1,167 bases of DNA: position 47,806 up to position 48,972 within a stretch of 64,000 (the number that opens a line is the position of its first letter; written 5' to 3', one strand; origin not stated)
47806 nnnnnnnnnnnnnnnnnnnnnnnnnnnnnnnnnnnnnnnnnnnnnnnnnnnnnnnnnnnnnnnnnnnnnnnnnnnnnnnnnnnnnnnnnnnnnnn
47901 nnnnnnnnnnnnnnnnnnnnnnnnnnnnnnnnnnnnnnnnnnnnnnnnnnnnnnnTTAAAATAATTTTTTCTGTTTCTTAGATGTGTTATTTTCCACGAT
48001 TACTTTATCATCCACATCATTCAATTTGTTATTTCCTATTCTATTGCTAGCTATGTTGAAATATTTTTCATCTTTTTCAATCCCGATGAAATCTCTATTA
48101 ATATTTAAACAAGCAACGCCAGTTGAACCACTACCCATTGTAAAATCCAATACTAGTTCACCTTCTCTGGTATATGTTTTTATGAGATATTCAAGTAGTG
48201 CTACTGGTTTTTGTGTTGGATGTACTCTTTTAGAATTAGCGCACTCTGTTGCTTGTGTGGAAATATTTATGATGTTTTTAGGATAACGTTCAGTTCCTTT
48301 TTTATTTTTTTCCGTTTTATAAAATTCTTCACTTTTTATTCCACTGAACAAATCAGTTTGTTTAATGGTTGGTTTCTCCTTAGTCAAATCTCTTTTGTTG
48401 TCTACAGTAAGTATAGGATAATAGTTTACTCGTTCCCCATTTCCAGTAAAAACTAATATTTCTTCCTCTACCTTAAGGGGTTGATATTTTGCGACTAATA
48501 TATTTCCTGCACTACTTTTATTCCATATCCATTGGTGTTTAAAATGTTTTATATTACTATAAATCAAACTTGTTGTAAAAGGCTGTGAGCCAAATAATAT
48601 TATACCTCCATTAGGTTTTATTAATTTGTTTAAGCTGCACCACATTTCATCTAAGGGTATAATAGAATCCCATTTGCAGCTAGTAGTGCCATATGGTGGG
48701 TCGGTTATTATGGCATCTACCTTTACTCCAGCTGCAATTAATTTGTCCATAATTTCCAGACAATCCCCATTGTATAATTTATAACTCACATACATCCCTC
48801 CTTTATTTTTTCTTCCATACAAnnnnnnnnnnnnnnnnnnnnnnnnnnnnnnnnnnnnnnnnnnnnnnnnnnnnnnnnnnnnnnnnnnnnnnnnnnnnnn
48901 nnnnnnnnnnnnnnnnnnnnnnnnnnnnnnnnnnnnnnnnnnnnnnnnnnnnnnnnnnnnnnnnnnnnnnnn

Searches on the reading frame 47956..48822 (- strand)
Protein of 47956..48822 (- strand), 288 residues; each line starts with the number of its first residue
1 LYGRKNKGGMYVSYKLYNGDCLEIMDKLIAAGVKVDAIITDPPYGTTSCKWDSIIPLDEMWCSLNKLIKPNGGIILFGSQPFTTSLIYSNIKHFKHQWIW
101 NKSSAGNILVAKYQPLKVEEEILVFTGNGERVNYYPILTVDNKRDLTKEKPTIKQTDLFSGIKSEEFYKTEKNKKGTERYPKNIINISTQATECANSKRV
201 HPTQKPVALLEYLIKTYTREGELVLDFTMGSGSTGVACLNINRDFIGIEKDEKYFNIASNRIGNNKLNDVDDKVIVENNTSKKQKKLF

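Call 56: search_protein_families(library=pfam, proteins=[window:47956-48822:-], max_evalue=0.001)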
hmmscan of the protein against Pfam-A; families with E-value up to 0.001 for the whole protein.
window:47956-48822:- (288 aa): 2 families
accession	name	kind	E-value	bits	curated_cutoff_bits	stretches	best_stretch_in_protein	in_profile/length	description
PF01555.25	N6_N4_Mtase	-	1.5e-32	113.8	26.7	1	35-258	1-219/221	DNA methylase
PF03602.21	Cons_hypoth95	-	0.00044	20.4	24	0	196-282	17-103/182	Conserved hypothetical protein 95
